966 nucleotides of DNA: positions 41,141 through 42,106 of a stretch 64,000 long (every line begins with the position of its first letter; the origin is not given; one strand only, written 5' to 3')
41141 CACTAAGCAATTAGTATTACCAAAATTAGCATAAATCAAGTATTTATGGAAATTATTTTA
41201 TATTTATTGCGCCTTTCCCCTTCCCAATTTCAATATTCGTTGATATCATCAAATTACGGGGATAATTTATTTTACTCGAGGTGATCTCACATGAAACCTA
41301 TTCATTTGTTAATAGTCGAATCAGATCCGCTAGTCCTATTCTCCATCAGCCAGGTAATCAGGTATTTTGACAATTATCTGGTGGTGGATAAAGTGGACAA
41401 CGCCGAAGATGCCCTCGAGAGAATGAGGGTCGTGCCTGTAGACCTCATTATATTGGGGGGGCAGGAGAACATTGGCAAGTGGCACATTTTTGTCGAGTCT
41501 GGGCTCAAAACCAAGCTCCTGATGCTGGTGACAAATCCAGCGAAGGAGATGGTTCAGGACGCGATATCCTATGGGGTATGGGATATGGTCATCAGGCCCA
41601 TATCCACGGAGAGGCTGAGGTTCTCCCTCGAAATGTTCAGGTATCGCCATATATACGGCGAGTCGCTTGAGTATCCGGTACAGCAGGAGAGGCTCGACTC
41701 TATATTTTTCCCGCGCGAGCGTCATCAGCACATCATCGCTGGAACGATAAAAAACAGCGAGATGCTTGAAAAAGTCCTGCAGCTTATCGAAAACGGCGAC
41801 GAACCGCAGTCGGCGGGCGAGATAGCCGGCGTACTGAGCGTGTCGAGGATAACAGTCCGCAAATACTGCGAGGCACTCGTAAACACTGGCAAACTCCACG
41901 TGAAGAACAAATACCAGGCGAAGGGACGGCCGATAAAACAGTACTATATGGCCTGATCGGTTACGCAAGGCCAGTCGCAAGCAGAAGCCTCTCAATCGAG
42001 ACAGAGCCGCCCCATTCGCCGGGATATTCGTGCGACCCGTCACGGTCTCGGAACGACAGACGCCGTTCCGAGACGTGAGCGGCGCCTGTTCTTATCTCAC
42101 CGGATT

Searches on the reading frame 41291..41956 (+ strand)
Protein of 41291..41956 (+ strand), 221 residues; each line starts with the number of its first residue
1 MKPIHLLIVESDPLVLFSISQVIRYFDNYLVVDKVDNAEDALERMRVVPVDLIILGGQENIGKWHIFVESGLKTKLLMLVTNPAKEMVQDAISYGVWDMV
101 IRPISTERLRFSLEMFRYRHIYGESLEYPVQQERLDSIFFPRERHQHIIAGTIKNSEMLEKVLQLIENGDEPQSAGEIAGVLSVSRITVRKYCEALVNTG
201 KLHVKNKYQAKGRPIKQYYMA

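Call 3: search_protein_families(library=pfam, proteins=[window:41291-41956:+], max_evalue=0.1)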
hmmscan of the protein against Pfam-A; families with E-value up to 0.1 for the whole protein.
window:41291-41956:+ (221 aa): 7 families
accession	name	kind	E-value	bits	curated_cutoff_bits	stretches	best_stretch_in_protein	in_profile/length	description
PF00072.30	Response_reg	-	2.9e-08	34.3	30.2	1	7-110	2-107/111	Response regulator receiver domain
PF08279.18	HTH_11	-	1.4e-05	25.3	25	1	159-200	2-43/55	HTH domain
PF24033.1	DUF7342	-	0.00014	22.3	31.6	1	160-210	5-55/150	Family of unknown function (DUF7342)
PF00196.25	GerE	-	0.011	15.8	23.5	1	161-210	9-53/57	Bacterial regulatory proteins, luxR family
PF09339.16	HTH_IclR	-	0.026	14.8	22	1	162-200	8-46/52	IclR helix-turn-helix domain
PF13412.12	HTH_24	-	0.05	13.6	21.9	1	161-200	7-45/48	Winged helix-turn-helix DNA-binding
PF07106.19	TBPIP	-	0.07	13.5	22.8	0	159-205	3-51/62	TBPIP/Hop2 winged helix domain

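Call 4: search_protein_families(library=ncbifam, proteins=[window:41291-41956:+], max_evalue=0.1)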
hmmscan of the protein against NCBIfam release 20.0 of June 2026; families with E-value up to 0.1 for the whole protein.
window:41291-41956:+ (221 aa): 14 families
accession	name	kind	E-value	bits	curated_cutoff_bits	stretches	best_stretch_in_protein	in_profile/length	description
NF007750.0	PRK10430.1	equivalog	5.7e-14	52.2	262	1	23-219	24-225/239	two-component system response regulator DcuR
NF007467.0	PRK10046.1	equivalog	1.4e-11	44.4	264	1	2-218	3-223/226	two-component response regulator DpiA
NF052445.1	RespRegMctR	equivalog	1.7e-07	30.8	300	1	3-124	1-126/205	two-component system response regulator MctR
NF007403.0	PRK09935.1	equivalog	1e-05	25.2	271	1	1-55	1-55/210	fimbria biosynthesis transcriptional regulator FimZ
NF040939.2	trans_reg_lrs14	equivalog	0.00097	19.2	90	1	160-220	24-85/103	Lrs14 family HTH-type transcriptional regulator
NF007935.0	PRK10651.1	equivalog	0.0014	17.9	250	1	3-109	6-116/216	two-component system response regulator NarL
NF011896.0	PRK15369.1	equivalog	0.0027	17.3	242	1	2-190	2-182/211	two component system response regulator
NF053606.1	Sta1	subfamily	0.0033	17.5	80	1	161-220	24-83/100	Sta1 family transcriptional regulator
NF007708.0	PRK10403.1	equivalog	0.0035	16.8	343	1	2-206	5-200/215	nitrate/nitrite response regulator protein NarP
NF041395.1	TranRegLrpA1_Halo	equivalog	0.0061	16.6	250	1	159-200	7-47/142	HTH-type transcriptional regulator LrpA1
NF045991.1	RespRegCtrARhodob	equivalog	0.012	15.3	350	1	6-109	3-108/224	response regulator transcription factor CtrA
NF052313.1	T9SS_RR_PorX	equivalog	0.014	14.2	300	1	31-114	26-113/513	T9SS response regulator signal transducer PorX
TIGR02702.1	SufR_cyano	equivalog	0.071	12.8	178.8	1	166-219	11-63/208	iron-sulfur cluster biosynthesis transcriptional regulator SufR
TIGR03020.2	EpsA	equivalog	0.083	12.5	170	0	161-212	197-243/247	XrtB/PEP-CTERM-associated transcriptional regulator EpsA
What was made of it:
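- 41291..41956 (+): Convergent response regulator (DcuR/CitB-like). It bounds the 3' end of the paralogue and is not considered part of the system. Calls 3 and 4.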
